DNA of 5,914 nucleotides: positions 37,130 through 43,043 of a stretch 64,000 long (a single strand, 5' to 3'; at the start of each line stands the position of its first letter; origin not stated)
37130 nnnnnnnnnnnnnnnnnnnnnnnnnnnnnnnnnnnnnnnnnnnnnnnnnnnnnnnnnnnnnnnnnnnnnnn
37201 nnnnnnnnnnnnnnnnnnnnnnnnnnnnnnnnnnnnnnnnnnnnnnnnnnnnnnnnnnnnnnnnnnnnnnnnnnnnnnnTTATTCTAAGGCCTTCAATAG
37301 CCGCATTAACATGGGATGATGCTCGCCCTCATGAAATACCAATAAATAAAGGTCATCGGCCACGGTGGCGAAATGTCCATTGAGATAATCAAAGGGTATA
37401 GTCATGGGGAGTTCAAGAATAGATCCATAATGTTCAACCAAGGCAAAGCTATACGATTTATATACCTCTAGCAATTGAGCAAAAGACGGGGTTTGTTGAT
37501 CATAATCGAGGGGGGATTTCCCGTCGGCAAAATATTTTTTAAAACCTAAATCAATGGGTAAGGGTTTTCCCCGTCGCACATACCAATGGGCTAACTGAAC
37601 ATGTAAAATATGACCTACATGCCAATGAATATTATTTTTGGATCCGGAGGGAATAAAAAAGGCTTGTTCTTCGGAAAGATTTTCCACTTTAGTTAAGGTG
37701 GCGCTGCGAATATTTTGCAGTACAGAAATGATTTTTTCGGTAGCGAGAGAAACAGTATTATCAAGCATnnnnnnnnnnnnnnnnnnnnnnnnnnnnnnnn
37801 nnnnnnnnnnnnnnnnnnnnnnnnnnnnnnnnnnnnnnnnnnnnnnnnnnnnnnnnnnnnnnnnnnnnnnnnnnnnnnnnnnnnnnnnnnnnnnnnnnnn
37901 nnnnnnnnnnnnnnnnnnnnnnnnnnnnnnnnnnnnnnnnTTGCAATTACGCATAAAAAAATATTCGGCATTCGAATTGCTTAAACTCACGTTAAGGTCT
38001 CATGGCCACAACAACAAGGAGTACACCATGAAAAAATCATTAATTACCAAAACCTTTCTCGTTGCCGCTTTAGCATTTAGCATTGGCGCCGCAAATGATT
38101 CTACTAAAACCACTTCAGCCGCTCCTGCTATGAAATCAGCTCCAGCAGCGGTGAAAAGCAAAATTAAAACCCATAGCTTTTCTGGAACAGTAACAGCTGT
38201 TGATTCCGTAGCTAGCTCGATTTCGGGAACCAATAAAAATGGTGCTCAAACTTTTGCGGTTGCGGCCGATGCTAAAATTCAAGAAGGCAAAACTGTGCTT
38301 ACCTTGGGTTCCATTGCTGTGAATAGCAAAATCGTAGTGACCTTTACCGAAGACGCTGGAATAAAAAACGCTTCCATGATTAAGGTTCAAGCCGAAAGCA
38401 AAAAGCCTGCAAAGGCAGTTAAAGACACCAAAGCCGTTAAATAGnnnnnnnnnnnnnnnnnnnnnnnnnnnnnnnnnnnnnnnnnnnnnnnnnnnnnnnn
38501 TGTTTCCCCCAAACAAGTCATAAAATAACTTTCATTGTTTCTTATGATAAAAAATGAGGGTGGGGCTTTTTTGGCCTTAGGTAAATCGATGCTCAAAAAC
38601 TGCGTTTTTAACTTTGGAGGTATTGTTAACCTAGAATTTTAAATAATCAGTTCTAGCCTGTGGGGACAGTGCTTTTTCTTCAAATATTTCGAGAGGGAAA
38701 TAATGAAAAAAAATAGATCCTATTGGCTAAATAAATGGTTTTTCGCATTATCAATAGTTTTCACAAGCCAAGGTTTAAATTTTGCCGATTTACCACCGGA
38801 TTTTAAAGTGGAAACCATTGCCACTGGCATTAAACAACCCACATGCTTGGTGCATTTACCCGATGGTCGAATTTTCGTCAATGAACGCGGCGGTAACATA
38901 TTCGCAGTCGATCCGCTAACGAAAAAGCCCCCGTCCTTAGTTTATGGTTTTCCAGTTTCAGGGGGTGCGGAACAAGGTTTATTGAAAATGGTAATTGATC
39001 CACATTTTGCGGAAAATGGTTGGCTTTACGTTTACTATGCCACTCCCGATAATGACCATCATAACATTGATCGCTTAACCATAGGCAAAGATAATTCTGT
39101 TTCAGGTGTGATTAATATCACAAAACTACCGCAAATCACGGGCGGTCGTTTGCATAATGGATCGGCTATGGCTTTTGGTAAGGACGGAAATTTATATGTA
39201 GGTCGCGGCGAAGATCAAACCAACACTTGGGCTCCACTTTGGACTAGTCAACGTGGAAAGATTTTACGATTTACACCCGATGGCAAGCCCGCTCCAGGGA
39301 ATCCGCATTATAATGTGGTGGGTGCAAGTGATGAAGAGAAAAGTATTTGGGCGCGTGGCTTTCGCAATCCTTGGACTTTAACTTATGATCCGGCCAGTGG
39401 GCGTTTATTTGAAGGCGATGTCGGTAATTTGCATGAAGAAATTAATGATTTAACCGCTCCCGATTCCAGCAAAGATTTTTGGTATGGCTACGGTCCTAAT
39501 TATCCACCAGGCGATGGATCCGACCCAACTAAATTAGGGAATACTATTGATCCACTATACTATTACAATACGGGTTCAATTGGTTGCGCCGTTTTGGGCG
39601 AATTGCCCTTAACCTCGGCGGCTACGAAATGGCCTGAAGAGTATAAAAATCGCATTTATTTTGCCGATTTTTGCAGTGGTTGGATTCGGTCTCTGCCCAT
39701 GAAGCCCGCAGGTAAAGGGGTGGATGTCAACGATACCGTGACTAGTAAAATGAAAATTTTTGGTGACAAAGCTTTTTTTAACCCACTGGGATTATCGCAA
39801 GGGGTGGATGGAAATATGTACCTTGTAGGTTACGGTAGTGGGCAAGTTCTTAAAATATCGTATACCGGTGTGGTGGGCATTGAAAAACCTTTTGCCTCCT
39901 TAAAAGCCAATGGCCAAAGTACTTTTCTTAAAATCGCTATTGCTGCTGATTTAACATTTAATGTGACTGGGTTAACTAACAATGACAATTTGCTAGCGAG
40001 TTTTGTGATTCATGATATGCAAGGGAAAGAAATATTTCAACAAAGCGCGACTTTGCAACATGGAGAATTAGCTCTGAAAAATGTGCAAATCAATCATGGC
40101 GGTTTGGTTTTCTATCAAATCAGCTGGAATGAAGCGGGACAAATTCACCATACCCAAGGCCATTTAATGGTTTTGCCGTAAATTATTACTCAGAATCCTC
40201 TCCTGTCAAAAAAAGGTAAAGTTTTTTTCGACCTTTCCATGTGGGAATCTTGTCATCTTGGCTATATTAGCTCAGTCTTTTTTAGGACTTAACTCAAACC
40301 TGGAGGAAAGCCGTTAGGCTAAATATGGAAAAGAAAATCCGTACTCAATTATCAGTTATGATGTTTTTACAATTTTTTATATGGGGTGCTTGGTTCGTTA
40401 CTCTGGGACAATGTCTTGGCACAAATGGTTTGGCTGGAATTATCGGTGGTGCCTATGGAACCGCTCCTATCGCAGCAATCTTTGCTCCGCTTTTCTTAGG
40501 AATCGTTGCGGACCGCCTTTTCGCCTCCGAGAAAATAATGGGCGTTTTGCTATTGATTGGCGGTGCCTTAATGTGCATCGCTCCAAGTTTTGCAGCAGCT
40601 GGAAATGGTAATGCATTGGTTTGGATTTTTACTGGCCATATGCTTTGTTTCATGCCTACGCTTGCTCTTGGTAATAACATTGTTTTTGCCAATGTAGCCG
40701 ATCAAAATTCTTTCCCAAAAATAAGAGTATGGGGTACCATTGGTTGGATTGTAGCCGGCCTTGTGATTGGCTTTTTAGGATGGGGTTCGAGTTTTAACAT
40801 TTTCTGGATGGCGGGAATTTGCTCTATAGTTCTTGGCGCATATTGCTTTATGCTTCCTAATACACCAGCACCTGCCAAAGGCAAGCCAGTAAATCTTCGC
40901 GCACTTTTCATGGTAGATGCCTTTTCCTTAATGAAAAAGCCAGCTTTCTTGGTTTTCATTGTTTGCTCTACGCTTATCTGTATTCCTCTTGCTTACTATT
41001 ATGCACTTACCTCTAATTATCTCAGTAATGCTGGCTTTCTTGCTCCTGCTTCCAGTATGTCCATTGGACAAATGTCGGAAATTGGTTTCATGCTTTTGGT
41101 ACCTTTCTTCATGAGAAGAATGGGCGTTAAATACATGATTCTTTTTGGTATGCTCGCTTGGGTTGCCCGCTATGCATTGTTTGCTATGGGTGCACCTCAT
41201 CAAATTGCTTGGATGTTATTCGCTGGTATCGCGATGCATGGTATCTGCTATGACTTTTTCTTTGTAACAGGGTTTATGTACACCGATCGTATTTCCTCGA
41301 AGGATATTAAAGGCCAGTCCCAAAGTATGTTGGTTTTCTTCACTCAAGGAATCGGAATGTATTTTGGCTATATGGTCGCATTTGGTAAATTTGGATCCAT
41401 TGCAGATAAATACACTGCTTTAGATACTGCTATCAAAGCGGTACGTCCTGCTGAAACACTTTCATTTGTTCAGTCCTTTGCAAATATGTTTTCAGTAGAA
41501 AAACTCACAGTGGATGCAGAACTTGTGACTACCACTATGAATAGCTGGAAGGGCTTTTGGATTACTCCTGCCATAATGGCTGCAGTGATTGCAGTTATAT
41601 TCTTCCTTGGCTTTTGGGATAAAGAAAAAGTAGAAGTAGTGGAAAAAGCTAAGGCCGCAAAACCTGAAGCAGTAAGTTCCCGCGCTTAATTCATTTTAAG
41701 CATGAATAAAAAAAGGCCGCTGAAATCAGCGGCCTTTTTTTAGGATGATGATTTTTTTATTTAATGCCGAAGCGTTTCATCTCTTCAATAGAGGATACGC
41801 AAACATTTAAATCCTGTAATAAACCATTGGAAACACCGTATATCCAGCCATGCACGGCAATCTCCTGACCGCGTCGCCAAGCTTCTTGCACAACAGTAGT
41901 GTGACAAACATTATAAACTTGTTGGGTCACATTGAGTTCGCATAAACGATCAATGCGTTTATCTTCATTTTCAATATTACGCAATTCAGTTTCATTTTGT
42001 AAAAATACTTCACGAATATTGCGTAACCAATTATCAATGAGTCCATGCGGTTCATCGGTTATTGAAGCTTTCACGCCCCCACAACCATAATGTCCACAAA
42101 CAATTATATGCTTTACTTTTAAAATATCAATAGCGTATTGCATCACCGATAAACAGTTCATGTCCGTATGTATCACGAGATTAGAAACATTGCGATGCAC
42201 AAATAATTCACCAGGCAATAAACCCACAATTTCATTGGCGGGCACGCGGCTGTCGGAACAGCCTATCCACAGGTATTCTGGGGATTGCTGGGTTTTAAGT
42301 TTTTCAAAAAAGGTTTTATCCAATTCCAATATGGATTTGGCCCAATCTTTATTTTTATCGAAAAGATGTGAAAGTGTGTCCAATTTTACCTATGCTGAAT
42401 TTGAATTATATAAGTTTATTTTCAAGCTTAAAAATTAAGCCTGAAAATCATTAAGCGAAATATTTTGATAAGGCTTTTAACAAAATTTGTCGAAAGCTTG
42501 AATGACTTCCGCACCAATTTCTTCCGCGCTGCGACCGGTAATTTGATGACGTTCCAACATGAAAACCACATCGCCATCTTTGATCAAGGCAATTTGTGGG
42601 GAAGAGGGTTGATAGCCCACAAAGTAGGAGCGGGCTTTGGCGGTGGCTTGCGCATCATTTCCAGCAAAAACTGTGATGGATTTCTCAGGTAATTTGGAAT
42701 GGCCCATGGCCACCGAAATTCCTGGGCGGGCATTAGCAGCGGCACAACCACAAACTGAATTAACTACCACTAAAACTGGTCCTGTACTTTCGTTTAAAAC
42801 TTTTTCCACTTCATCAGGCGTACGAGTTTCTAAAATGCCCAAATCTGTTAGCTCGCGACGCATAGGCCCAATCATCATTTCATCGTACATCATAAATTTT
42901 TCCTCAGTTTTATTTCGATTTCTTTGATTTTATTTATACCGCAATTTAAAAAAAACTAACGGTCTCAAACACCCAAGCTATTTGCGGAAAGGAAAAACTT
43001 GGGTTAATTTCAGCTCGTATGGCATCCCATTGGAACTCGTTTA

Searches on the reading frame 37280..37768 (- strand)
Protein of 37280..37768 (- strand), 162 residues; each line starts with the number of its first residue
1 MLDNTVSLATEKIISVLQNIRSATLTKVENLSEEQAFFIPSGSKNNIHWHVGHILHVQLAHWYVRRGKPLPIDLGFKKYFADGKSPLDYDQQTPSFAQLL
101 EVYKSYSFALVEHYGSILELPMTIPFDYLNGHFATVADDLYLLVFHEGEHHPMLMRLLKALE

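Call 8: search_protein_families(library=pfam, max_evalue=1, proteins=[window:37280-37768:-])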
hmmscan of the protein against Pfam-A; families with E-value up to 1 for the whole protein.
window:37280-37768:- (162 aa): 2 families
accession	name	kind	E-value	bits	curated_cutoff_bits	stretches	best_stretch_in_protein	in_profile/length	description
PF12867.12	DinB_2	-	1.3e-11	45.5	24.8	1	20-151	5-125/128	DinB superfamily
PF04978.18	MST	-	0.00016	22.6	27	1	15-103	4-89/149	Mycothiol-S-transferase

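Call 32: find_related_loci(query=window:37280-37768:-, collection=genome_contigs, flank=10000)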
Query window:37280-37768:- (162 aa) in genome_contigs; peptide patterns used: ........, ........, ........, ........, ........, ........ (x = any residue, [..] = any of these).
133 stretches matched a pattern; 6 encode a relative of the query (tblastn E <= 1e-3); 6 distinct loci.
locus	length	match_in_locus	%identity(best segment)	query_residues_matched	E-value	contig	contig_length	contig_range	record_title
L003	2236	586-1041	59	9-160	1e-68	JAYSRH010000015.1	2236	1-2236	MAG: Fibrobacteria bacterium isolate GFS_11904 GFS_11904_14, whole genome shotgun sequence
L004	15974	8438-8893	59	9-160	2e-67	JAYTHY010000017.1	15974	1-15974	MAG: Fibrobacteria bacterium isolate GFS_2600 GFS_2600_16, whole genome shotgun sequence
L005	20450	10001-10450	59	12-161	9e-63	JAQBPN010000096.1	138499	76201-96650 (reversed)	MAG: Fibrobacteres bacterium isolate RYN_348 scaffold_5758473, whole genome shotgun sequence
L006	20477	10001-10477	56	6-161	2e-58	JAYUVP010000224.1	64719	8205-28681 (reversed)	MAG: Fibrobacterota bacterium isolate GL124_DN_metabinner_3 GL124_DN_metabinner_3_223, whole genome shotgun sequence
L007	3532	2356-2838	50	1-161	2e-56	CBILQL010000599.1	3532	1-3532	MAG TPA_asm: uncultured bacterium isolate SRR16817059_concoct_26 genome assembly, contig: ERZ27394141.7612, whole genome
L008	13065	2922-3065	52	14-63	5e-13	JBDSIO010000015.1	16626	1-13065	MAG: Fibrobacteria bacterium isolate cluster1_bin.300 k127_2829859, whole genome shotgun sequence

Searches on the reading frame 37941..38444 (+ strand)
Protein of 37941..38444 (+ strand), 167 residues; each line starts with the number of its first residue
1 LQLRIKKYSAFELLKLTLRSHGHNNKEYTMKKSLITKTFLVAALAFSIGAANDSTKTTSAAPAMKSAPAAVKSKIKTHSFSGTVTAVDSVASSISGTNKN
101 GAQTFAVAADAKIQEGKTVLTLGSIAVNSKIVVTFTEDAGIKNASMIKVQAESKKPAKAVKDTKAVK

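Call 8: search_protein_families(library=pfam, max_evalue=1, proteins=[window:37941-38444:+])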
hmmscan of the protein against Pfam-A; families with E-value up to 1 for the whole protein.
window:37941-38444:+ (167 aa): 1 family
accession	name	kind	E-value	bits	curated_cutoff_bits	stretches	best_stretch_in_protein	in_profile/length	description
PF22210.2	VP17_central_barrel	-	0.11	12.9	27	1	107-149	37-78/82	Large MCP VP17 central beta-barrel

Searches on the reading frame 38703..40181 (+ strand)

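Call 70: search_protein_families(library=pfam, max_evalue=0.001, proteins=[window:38703-40181:+])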
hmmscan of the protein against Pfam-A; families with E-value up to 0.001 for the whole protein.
window:38703-40181:+ (492 aa): 1 family
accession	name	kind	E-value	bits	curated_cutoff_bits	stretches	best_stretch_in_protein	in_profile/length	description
PF07995.17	GSDH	-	1.2e-37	130.4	25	1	44-291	2-252/332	Glucose / Sorbosone dehydrogenase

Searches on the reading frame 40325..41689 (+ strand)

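Call 70: search_protein_families(library=pfam, max_evalue=0.001, proteins=[window:40325-41689:+])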
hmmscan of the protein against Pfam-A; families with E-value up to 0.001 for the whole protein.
window:40325-41689:+ (454 aa): 3 families
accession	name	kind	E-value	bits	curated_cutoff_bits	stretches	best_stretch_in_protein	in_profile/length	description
PF03825.22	Nuc_H_symport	-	1.3e-87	294.9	25.9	1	4-433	2-398/400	Nucleoside H+ symporter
PF12832.13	MFS_1_like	-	3.3e-24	86.1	25.2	1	7-352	2-358/373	MFS_1 like family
PF07690.21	MFS_1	-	7.2e-10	38.7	33.4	1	12-348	8-346/347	Major Facilitator Superfamily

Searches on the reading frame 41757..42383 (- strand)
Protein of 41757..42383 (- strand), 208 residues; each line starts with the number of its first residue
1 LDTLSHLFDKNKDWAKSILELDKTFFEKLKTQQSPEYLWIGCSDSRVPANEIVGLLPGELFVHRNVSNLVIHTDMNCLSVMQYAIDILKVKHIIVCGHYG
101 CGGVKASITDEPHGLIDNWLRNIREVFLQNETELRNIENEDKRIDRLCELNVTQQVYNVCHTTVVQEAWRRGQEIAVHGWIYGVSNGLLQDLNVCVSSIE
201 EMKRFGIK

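Call 70: search_protein_families(library=pfam, max_evalue=0.001, proteins=[window:41757-42383:-])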
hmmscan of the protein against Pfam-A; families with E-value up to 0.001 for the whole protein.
window:41757-42383:- (208 aa): 1 family
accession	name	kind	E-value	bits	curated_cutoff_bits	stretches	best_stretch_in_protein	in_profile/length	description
PF00484.24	Pro_CA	-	8.4e-55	185.8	25.7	1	37-188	1-155/156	Carbonic anhydrase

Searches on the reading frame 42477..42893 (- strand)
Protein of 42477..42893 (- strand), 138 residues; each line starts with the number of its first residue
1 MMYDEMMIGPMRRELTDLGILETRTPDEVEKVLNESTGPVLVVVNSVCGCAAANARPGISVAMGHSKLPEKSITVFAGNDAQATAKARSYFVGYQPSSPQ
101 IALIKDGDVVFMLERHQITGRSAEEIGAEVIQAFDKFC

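Call 70: search_protein_families(library=pfam, max_evalue=0.001, proteins=[window:42477-42893:-])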
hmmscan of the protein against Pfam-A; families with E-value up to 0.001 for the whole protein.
window:42477-42893:- (138 aa): 1 family
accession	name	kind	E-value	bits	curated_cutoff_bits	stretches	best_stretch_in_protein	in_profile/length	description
PF06491.16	Disulph_isomer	-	7.7e-54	182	25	1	3-138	1-136/136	Disulphide isomerase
